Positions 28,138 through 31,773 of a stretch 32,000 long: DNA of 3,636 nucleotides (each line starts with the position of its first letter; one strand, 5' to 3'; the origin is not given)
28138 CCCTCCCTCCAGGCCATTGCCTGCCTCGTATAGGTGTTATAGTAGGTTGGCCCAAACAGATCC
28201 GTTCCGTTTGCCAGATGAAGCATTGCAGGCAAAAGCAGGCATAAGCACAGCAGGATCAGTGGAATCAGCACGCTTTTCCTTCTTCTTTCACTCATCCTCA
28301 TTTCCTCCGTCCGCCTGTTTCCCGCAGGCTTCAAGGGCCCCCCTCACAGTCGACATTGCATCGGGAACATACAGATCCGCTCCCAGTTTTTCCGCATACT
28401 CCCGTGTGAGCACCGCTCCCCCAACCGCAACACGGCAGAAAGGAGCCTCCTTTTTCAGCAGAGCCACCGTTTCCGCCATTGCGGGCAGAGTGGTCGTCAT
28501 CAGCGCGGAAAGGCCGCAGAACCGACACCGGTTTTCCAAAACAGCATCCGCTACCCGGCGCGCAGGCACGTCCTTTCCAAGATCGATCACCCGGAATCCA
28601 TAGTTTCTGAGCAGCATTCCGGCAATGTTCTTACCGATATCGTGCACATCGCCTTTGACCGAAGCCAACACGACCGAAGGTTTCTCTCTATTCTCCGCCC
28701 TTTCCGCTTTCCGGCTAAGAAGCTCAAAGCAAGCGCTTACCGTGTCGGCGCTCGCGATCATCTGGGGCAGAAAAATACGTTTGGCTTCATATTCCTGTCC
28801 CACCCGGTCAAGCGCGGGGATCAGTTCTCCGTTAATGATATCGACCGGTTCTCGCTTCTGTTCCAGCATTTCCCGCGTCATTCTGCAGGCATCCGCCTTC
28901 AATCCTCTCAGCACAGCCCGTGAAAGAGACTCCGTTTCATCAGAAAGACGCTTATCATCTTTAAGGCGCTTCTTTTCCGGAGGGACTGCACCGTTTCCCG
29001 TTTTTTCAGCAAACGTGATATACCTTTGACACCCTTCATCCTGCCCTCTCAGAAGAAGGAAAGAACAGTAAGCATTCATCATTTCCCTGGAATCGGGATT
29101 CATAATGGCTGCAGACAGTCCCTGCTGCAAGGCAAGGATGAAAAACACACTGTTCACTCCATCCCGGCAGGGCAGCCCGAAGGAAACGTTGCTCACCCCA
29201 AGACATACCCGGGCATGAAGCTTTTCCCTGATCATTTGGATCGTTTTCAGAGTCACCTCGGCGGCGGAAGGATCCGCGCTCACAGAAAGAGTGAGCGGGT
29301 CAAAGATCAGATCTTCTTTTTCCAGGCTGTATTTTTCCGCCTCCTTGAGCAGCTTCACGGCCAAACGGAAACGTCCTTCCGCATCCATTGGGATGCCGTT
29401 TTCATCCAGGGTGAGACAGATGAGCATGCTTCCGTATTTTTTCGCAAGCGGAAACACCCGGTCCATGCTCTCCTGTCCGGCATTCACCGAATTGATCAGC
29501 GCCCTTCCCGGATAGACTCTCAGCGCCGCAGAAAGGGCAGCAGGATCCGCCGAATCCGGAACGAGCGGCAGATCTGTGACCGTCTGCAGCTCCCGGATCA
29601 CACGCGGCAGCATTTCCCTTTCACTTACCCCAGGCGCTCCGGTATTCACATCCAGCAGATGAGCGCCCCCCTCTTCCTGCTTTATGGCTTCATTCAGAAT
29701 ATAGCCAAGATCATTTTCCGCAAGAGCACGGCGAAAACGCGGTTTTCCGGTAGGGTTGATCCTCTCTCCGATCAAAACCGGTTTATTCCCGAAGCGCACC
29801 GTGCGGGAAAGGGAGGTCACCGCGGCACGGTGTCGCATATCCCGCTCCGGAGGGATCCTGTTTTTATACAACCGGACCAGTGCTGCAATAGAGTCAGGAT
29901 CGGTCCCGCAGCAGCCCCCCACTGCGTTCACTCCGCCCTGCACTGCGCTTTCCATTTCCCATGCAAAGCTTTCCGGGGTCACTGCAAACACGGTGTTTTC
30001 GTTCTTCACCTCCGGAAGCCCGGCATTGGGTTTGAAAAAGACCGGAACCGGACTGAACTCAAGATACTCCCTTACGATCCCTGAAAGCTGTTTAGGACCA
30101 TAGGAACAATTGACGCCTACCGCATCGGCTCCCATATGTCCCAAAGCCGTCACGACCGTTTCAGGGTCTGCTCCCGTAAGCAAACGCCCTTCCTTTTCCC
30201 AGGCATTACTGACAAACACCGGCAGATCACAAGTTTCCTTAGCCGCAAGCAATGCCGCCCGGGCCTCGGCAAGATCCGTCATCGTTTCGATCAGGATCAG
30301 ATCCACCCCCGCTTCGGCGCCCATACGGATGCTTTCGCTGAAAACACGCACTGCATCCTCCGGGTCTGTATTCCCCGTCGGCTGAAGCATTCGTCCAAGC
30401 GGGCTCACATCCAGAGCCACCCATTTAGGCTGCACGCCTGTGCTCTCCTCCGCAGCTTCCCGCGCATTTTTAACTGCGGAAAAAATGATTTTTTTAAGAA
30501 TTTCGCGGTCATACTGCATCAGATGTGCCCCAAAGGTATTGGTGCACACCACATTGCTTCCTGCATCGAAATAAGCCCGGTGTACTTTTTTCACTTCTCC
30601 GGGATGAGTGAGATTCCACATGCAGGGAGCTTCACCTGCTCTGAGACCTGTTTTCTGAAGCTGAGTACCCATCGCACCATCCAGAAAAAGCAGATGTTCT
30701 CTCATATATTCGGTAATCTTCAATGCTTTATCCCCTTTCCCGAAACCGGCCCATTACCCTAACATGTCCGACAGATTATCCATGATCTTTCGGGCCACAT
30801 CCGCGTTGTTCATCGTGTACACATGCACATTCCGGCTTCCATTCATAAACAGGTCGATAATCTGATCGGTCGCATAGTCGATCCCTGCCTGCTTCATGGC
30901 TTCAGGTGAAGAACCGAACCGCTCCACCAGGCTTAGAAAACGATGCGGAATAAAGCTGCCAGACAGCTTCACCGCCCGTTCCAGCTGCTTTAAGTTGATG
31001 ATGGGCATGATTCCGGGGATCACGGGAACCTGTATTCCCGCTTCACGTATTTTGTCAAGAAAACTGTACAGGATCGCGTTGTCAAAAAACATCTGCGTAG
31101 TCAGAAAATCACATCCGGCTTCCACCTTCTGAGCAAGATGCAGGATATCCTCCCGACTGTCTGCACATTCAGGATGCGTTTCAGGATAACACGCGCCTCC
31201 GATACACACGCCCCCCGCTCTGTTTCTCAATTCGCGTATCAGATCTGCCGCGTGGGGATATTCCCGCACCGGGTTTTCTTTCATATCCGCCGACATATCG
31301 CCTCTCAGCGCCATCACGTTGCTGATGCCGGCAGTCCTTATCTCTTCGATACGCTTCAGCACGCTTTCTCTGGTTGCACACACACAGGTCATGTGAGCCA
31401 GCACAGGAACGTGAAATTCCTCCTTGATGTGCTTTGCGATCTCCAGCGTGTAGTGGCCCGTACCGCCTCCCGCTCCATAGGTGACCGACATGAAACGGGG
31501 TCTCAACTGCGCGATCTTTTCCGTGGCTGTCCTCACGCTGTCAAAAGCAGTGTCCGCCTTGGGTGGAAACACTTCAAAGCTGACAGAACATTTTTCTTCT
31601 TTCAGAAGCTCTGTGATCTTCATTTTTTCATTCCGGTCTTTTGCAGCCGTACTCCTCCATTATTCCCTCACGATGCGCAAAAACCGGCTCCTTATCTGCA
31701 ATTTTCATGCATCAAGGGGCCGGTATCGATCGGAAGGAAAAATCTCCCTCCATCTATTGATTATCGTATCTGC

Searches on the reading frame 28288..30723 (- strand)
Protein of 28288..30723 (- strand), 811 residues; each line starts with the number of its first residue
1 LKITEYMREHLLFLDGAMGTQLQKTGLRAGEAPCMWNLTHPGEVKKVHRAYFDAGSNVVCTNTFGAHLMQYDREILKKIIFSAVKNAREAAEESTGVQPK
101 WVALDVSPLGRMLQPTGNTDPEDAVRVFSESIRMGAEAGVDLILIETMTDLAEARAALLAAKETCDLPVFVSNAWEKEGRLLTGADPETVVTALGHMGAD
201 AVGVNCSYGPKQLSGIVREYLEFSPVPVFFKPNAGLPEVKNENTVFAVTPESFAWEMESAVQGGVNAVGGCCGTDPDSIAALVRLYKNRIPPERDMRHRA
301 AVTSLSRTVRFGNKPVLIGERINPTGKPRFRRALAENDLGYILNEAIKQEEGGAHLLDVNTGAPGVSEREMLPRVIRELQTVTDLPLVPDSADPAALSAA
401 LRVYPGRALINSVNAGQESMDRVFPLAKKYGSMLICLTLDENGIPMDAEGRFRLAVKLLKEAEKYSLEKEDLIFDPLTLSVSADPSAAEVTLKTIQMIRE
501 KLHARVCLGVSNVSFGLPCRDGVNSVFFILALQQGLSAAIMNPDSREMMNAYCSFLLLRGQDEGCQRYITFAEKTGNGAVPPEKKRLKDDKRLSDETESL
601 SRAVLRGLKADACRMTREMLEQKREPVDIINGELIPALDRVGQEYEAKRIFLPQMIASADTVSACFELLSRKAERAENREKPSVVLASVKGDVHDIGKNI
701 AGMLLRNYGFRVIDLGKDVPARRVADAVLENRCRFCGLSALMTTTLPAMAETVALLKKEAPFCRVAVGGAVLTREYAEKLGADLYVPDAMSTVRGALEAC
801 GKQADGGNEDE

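Call 12: search_protein_families(library=pfam, proteins=[window:28288-30723:-], max_evalue=0.001)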
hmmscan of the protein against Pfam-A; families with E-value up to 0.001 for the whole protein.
window:28288-30723:- (811 aa): 5 families
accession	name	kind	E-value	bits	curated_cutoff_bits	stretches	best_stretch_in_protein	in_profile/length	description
PF02574.22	S-methyl_trans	-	8.8e-68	229.7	22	1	12-284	1-281/283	Homocysteine S-methyltransferase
PF00809.28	Pterin_bind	-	8.3e-26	91.5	25.5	1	319-541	1-243/244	Pterin binding enzyme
PF02310.24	B12-binding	-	8e-23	81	32.1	1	683-784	2-111/121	B12 binding domain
PF02607.22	B12-binding_2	-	2.2e-17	63.4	23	1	598-669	3-73/74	B12 binding domain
PF03599.22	CdhD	-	0.00063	19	24.8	0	374-499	87-196/387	CO dehydrogenase/acetyl-CoA synthase delta subunit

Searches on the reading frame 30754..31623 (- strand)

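Call 12: search_protein_families(library=pfam, proteins=[window:30754-31623:-], max_evalue=0.001)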
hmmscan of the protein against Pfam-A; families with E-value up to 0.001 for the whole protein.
window:30754-31623:- (289 aa): 1 family
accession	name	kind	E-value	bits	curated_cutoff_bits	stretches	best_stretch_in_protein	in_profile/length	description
PF02219.23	MTHFR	-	4.7e-81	272.7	24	1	2-284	1-286/287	Methylenetetrahydrofolate reductase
